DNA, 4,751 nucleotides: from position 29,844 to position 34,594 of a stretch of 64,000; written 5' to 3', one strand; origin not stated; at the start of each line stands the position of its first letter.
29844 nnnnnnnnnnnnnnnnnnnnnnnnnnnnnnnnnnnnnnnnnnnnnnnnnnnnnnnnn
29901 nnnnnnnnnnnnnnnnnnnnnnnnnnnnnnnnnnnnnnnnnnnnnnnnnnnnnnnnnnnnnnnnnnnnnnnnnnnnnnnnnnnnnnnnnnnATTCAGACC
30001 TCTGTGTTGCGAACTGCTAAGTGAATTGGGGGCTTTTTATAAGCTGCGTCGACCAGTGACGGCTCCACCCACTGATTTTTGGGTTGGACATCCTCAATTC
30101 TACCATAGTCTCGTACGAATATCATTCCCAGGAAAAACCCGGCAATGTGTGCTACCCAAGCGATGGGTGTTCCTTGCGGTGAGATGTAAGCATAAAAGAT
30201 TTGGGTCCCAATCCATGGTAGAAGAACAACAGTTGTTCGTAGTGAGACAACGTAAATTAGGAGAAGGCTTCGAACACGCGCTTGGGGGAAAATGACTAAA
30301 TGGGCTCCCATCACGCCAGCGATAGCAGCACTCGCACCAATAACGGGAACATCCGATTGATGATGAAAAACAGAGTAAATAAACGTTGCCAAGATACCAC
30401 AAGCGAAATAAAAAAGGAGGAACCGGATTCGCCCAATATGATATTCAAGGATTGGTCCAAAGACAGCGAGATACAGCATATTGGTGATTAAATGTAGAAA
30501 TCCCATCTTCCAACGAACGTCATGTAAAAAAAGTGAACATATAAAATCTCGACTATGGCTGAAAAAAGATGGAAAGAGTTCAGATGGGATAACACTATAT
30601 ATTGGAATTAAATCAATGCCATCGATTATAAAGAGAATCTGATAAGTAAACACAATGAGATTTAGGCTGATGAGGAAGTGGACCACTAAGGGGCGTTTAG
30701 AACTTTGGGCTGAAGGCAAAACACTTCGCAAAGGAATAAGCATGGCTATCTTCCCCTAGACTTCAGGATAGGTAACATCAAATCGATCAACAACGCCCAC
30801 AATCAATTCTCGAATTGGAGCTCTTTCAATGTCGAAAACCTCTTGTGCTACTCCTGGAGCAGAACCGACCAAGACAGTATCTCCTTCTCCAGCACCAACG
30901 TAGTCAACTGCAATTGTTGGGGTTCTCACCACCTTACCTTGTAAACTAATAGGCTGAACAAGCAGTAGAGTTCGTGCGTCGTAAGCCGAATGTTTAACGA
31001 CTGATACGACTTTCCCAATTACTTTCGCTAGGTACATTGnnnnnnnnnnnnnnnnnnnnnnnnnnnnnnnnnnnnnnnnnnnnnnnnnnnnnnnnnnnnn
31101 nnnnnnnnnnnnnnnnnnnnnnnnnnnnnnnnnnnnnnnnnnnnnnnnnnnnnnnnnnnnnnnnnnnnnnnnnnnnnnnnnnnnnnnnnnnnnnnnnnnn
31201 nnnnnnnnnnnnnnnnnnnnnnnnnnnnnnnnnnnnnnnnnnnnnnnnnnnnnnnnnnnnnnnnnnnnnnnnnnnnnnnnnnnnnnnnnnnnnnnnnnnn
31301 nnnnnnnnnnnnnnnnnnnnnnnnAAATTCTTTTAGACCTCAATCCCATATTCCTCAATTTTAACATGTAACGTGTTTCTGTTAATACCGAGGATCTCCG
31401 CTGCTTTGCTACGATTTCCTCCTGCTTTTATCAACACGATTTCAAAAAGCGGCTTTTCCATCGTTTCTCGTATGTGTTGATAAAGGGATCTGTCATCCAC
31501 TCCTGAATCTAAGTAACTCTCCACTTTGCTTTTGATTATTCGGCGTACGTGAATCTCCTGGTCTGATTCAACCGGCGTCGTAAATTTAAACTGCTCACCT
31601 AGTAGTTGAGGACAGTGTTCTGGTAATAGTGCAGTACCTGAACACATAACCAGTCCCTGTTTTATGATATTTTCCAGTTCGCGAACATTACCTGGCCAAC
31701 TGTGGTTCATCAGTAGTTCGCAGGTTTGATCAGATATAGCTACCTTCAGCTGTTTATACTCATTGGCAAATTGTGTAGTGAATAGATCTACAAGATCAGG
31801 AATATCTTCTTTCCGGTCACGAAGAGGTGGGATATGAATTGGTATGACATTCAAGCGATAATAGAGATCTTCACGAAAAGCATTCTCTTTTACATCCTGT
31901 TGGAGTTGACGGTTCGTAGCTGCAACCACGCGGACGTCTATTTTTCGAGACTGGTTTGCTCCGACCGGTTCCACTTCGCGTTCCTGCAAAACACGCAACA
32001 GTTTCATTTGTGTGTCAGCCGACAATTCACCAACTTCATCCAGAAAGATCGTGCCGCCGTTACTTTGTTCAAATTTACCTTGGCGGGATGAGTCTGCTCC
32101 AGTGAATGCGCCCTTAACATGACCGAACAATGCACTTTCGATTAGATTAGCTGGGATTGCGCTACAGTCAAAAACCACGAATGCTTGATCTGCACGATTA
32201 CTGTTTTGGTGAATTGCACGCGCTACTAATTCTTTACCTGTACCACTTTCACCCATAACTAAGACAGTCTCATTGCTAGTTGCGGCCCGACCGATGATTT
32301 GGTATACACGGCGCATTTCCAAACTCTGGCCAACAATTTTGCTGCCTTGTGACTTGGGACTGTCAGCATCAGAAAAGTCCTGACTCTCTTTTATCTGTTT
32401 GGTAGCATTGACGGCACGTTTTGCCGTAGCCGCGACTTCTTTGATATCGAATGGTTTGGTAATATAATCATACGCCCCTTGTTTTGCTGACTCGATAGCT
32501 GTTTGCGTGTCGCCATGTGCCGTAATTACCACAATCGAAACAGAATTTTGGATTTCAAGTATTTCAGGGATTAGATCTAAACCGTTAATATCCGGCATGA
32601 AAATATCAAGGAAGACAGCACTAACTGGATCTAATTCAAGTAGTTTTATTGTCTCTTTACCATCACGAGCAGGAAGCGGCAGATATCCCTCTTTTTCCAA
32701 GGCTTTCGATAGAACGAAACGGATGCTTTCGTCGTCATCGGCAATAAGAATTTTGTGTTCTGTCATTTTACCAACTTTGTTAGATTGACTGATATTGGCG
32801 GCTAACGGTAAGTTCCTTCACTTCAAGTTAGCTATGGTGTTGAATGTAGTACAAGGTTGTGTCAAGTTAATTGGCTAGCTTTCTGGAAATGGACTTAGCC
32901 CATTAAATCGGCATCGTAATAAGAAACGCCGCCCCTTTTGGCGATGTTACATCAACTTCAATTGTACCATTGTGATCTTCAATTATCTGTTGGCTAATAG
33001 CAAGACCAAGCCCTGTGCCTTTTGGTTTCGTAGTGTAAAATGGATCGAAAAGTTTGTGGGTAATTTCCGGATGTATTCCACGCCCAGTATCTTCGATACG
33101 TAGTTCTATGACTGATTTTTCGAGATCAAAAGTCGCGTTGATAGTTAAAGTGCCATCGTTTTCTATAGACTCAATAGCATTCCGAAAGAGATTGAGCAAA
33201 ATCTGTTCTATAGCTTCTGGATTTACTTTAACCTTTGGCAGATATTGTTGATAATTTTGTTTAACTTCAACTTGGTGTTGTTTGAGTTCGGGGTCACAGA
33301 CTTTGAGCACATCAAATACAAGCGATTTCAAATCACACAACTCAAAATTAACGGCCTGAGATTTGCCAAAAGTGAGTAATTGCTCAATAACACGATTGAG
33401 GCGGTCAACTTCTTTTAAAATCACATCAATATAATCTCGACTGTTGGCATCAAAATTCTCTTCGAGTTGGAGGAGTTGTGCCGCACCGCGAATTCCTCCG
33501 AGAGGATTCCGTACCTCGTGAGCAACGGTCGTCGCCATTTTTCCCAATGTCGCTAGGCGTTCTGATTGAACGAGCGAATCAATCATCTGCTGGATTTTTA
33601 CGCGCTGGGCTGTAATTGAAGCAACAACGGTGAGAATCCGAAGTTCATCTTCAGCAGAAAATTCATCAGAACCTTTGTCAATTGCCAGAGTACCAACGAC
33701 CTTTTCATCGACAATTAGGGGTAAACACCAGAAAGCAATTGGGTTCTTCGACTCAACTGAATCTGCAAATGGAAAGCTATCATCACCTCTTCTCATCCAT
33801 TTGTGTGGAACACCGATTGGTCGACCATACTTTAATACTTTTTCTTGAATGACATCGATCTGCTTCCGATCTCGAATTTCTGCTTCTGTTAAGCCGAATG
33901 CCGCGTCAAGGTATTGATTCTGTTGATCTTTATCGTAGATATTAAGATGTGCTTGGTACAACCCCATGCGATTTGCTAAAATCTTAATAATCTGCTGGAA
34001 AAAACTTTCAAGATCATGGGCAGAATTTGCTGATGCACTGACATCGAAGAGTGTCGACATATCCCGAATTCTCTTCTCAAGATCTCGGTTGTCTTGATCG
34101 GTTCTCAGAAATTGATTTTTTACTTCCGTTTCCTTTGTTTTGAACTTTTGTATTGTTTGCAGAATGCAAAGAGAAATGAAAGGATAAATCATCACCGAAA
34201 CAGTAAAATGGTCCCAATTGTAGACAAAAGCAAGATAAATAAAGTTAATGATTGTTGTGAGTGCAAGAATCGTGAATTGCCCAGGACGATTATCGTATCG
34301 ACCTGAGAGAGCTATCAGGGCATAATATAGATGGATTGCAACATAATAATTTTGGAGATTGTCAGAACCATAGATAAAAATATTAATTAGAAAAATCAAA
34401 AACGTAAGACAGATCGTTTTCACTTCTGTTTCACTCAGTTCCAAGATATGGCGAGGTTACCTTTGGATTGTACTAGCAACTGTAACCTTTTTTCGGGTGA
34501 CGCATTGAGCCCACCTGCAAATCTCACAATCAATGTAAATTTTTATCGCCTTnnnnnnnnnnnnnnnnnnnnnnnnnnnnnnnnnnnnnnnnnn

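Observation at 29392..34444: Sigma-54 two-component system co-operonic with two tandem EutN/CcmL (BMC vertex) genes, a rhomboid protease and a discoidin-like lipoprotein; no shell hexamer genes in 64 kb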

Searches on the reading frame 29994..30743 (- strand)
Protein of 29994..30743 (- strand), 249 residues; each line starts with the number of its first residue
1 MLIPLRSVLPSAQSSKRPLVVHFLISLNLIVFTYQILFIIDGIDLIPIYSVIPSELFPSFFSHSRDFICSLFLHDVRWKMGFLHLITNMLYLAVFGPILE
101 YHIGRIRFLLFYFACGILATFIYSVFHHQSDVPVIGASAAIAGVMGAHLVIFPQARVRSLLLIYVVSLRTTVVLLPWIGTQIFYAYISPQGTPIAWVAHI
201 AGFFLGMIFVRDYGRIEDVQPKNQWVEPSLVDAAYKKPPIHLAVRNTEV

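Call 3: search_protein_families(library=pfam, proteins=[window:29994-30743:-], max_evalue=0.01)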
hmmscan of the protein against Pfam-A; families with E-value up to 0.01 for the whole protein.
window:29994-30743:- (249 aa): 1 family
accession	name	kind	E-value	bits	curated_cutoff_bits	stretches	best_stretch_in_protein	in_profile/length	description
PF01694.28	Rhomboid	-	6.2e-28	98.2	22.6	1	67-209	7-136/143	Rhomboid domain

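Call 4: search_protein_families(library=ncbifam, proteins=[window:29994-30743:-], max_evalue=0.01)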
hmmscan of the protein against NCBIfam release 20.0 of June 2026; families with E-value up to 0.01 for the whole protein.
window:29994-30743:- (249 aa): 1 family
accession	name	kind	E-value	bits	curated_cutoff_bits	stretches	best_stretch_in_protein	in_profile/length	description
TIGR03902.1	rhom_GG_sort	equivalog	1.4e-05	25.1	84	1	81-210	28-153/154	rhombosortase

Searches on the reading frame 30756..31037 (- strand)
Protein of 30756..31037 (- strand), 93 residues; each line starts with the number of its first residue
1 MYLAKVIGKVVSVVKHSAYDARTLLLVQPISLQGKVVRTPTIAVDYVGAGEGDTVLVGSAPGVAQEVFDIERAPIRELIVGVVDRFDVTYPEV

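Call 3: search_protein_families(library=pfam, proteins=[window:30756-31037:-], max_evalue=0.01)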
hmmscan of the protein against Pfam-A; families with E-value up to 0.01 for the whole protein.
window:30756-31037:- (93 aa): 1 family
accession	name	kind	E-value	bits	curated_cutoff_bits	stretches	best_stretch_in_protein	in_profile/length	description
PF03319.19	EutN_CcmL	-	9.6e-21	74.5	25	1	1-84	1-83/83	Ethanolamine utilisation protein EutN/carboxysome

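Call 4: search_protein_families(library=ncbifam, proteins=[window:30756-31037:-], max_evalue=0.01)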
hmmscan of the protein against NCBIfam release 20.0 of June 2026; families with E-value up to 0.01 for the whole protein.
window:30756-31037:- (93 aa): 3 families
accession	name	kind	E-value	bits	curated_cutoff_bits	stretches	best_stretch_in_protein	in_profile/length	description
NF053795.1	beta_CO2some_L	equivalog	5.4e-15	55.6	125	1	1-88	1-87/99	beta-carboxysome shell vertex protein CcmL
NF011992.0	PRK15448.1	equivalog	1.6e-10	41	118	1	1-85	1-84/95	ethanolamine utilization microcompartment protein EutN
TIGR02703.2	carboxysome_A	equivalog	3.1e-06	27.4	120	1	1-86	1-80/81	alpha-carboxysome shell vertex protein CsoS4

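Call 35: search_solved_structures(query=window:30756-31037:-, max_evalue=0.001, show_alignments=2)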
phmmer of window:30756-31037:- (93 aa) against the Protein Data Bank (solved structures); distinct sequences matched with E-value up to 0.001: 9.
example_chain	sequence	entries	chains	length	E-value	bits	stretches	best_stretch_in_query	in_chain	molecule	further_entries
2hd3_A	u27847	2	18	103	2.8e-08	37.3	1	1-85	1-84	Ethanolamine utilization protein eutN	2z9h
2qw7_A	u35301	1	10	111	2.3e-07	34.4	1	1-88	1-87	Carbon dioxide concentrating mechanism protein ccmL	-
4i7a_A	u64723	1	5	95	2.9e-07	34.1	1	1-87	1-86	Ethanolamine utilization protein EutN/carboxysome structural protein Ccml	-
6owf_C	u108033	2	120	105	5.9e-07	33.1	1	1-88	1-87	Ethanolamine utilization protein EutN/carboxysome structural protein Ccml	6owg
4n8x_1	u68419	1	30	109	8.1e-06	29.5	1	1-88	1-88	Carbon dioxide concentrating mechanism protein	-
5v74_A1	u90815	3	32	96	1.3e-05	28.9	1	1-87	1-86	Ethanolamine utilization protein EutN/carboxysome structural protein Ccml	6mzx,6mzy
4jw0_B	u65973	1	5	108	2.3e-05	28.1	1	2-88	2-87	Carbon dioxide concentrating mechanism protein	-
4jvz_A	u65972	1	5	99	0.00018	25.2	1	1-85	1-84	Carbon dioxide concentrating mechanism protein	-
4n8f_A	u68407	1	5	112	0.00026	24.7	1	1-85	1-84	Carbon dioxide concentrating mechanism protein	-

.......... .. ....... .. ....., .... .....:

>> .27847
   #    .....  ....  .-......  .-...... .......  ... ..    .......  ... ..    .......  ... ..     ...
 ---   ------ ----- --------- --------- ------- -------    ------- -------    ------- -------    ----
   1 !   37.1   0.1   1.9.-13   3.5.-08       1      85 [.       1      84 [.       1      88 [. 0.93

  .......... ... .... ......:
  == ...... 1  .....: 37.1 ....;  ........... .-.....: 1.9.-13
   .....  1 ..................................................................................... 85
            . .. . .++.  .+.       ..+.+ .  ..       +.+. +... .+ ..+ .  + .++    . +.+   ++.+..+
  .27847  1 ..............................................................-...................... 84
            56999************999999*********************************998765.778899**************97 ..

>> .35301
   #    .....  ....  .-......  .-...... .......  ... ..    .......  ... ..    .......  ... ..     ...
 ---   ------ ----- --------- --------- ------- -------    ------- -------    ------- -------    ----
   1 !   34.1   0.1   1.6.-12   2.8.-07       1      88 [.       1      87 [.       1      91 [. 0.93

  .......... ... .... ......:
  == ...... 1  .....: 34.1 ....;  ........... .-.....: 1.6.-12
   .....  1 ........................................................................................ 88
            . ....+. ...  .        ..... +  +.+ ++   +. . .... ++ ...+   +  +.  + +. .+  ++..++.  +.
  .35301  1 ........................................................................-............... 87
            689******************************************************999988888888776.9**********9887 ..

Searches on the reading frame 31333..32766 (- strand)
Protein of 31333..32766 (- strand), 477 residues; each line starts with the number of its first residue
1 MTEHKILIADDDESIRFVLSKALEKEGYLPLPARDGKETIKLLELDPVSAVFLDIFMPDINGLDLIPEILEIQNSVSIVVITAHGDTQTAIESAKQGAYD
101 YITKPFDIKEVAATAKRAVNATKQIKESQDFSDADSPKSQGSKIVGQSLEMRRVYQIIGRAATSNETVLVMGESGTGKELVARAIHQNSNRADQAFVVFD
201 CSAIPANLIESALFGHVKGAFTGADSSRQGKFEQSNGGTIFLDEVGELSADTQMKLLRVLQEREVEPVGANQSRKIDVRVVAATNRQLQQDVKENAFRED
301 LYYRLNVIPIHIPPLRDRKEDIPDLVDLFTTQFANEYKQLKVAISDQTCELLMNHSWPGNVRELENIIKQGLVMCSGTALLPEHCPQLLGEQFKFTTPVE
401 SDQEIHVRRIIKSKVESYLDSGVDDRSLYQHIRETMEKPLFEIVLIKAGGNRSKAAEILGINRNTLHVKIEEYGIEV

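Call 3: search_protein_families(library=pfam, proteins=[window:31333-32766:-], max_evalue=0.01)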
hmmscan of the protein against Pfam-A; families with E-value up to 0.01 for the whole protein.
window:31333-32766:- (477 aa): 15 families
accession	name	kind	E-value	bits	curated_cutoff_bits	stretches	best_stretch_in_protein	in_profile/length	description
PF00158.32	Sigma54_activat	-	5.8e-72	241.3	20.2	1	144-311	1-168/168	Sigma-54 interaction domain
PF00072.30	Response_reg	-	6.3e-26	91.2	30.2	1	6-113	1-108/111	Response regulator receiver domain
PF14532.12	Sigma54_activ_2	-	1.6e-24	87.2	25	1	145-315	1-138/138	Sigma-54 interaction domain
PF25601.1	AAA_lid_14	-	6.4e-22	77.6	27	1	316-392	1-77/87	AAA+ ATPase lid domain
PF02954.25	HTH_8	-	6.4e-12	45.4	22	1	433-473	2-42/42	Bacterial regulatory protein, Fis family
PF07728.20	AAA_5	-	1.9e-09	38.1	22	1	168-294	2-128/139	AAA domain (dynein-related subfamily)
PF07724.20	AAA_2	-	1.4e-06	28.8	27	1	167-289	5-128/166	AAA domain (Cdc48 subfamily)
PF13191.12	AAA_16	-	1.5e-06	29.3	32.6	1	144-262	2-122/167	AAA ATPase domain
PF00004.35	AAA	-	1.5e-06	29.1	21.2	1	168-291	1-113/131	ATPase family associated with various cellular activities (AAA)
PF01078.27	Mg_chelatase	-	0.00014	21.8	20.3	0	223-285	93-157/207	Magnesium chelatase, subunit ChlI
PF20030.5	bpMoxR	-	0.00062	19.3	27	1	150-307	16-166/205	MoxR domain in the MoxR-vWA-beta-propeller ternary systems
PF07726.17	AAA_3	-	0.0052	17.1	27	0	168-285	2-111/131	ATPase family associated with various cellular activities (AAA)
PF12775.13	AAA_7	-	0.0053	16.8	25.8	0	142-203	10-71/181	P-loop containing dynein motor region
PF13245.12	AAA_19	-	0.0056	17.3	25.1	0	160-264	6-118/134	AAA domain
PF13556.12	HTH_30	-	0.0089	16.2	27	0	445-469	8-32/59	PucR C-terminal helix-turn-helix domain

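Call 4: search_protein_families(library=ncbifam, proteins=[window:31333-32766:-], max_evalue=0.01)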
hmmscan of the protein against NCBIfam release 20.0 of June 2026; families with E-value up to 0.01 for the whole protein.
window:31333-32766:- (477 aa): 121 families (the best 25 are shown)
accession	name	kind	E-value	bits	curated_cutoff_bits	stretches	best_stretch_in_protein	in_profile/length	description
TIGR01818.1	ntrC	equivalog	5.1e-144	480.5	558.6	1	6-472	1-462/463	nitrogen regulation protein NR(I)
NF008469.0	PRK11361.1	equivalog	6.1e-134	447.2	714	1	3-476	4-457/461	acetoacetate metabolism transcriptional regulator AtoC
NF008176.1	PRK10923.1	equivalog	1.7e-118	396.2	620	1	1-476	1-469/469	nitrogen regulation protein NR(I)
TIGR02915.1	PEP_resp_reg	equivalog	8.7e-113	377.5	502.6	2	6-382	1-379/445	PEP-CTERM-box response regulator transcription factor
TIGR01817.1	nifA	equivalog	5.8e-109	365.3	528.85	1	118-477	173-531/534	nif-specific transcriptional activator NifA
NF041946.1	LuxO_transreg_Vib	equivalog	7.9e-109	364.5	800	1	35-473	28-460/463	quorum-sensing sigma-54 dependent transcriptional regulator LuxO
NF051870.1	NAssimRespRegNtrX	equivalog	1.6e-107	360.3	600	1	4-475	2-452/452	nitrogen assimilation response regulator NtrX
NF007689.0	PRK10365.1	equivalog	6.3e-103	344.9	760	1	5-381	7-378/441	sigma-54-dependent response regulator transcription factor ZraR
NF041552.1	TF_PrdR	equivalog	4.8e-102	342.2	795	1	103-474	229-577/577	sigma-54 dependent transcriptional regulator PrdR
NF011695.0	PRK15115.1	equivalog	2.1e-101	339.9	763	1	4-383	7-376/445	two-component system response regulator GlrR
NF003451.0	PRK05022.1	equivalog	1.3e-100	337.6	476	1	115-468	155-503/512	nitric oxide reductase transcriptional regulator NorR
NF049963.1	RespRegFlgRCampy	domain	1.1e-95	321.1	750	1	6-379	3-371/429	fla regulon two-component system response regulator FlgR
NF038308.1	RNA_repair_RtcR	equivalog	2.9e-93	313.5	650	1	87-467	123-505/530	RNA repair transcriptional activator RtcR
NF050807.1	TransRegFlbDCaul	equivalog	5.7e-93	312.2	750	1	64-474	59-439/454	sigma-54-dependent transcriptional regulator FlbD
NF041906.1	V4R_TF_MobR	exception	2e-91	307.2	999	1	131-471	222-542/544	phenol degradation transcriptional regulator MobR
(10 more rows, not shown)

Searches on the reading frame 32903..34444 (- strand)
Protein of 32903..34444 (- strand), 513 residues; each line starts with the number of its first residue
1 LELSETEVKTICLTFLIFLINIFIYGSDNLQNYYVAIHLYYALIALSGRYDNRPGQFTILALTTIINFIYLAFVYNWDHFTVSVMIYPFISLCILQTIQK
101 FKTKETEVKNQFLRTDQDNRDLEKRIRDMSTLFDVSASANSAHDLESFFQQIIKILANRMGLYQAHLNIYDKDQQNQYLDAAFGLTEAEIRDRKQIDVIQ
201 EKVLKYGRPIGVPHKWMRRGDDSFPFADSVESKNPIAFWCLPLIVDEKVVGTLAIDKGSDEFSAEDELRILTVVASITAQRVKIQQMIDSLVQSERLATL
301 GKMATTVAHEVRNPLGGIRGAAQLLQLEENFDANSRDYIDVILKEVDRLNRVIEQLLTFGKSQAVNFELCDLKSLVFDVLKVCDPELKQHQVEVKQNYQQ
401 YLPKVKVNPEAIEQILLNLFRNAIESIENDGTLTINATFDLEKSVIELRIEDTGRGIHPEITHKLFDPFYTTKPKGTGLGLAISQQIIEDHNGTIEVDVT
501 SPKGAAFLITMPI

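Call 3: search_protein_families(library=pfam, proteins=[window:32903-34444:-], max_evalue=0.01)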
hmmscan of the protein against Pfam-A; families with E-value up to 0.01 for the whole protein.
window:32903-34444:- (513 aa): 6 families
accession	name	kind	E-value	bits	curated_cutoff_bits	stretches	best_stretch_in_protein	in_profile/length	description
PF02518.31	HATPase_c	-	4.8e-23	82.1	26.4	1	409-512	3-108/111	Histidine kinase-, DNA gyrase B-, and HSP90-like ATPase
PF00512.31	HisKA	-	4.2e-17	62.4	26.9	1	300-364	2-65/66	His Kinase A (phospho-acceptor) domain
PF01590.32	GAF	-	1.1e-09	39.4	22.4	1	144-281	1-132/133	GAF domain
PF13185.12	GAF_2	-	1.3e-07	32.4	28.6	1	142-280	1-133/136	GAF domain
PF14501.12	HATPase_c_5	-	2.7e-05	24.4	22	1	408-499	2-90/102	GHKL domain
PF13581.12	HATPase_c_2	-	0.0018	18.7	27.4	0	410-491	27-112/127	Histidine kinase-like ATPase domain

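Call 4: search_protein_families(library=ncbifam, proteins=[window:32903-34444:-], max_evalue=0.01)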
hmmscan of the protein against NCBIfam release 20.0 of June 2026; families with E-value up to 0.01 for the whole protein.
window:32903-34444:- (513 aa): 83 families (the best 25 are shown)
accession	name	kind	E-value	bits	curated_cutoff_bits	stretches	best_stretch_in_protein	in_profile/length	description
NF008468.0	PRK11360.1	equivalog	2.9e-73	247.3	646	1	285-513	381-608/616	two-component system sensor histidine kinase AtoS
NF007688.0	PRK10364.1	equivalog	9.3e-62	209.3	479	1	270-513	208-451/460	two-component system sensor histidine kinase ZraS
NF010411.0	PRK13837.1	equivalog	3.4e-51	174.2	647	1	121-513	274-675/828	two-component system VirA-like sensor kinase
NF053867.1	SprKinKinDBac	equivalog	1.1e-44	152.8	775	1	294-513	280-497/500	sporulation kinase KinD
NF038348.1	T2SS_HK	subfamily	1.5e-38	132.5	450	2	339-513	401-573/574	histidine kinase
NF008293.1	PRK11073.1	equivalog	7.2e-38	130.7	240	1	267-513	101-347/349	nitrogen regulation protein NR(II)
NF046044.1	PnpS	equivalog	1.5e-37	129.5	400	1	269-512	135-390/390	two-component system histidine kinase PnpS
NF052574.1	HisKinEspCMyxo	equivalog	6.4e-37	127.1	1200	1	283-512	400-636/785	serine histidine kinase EspC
TIGR02916.1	PEP_his_kin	equivalog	1.6e-35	122.8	300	1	148-512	323-679/679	XrtA/PEP-CTERM system histidine kinase PrsK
NF008312.0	PRK11100.1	equivalog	7e-33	114.2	356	1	304-511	260-472/477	two-component system sensor histidine kinase CreC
TIGR02956.1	TMAO_torS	equivalog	4.3e-32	111.2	676.5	1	305-513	469-682/967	TMAO reductase system sensor histidine kinase/response regulator TorS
NF047497.1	HK_LIC_12097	equivalog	1.3e-31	109.6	500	1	265-513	119-366/367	LIC_12097 family sensor histidine kinase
NF047466.1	hybrid_RR_LvrB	exception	7.5e-31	107.6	500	1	286-513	138-376/377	hybrid histidine kinase/response regulator LvrB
NF041777.1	sens_FixL_Rhizob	equivalog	2.3e-30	105.7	850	1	281-513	243-481/485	sensor protein FixL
NF033092.0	HK_WalK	equivalog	5.2e-30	104.6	725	1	305-513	377-594/594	cell wall metabolism sensor histidine kinase WalK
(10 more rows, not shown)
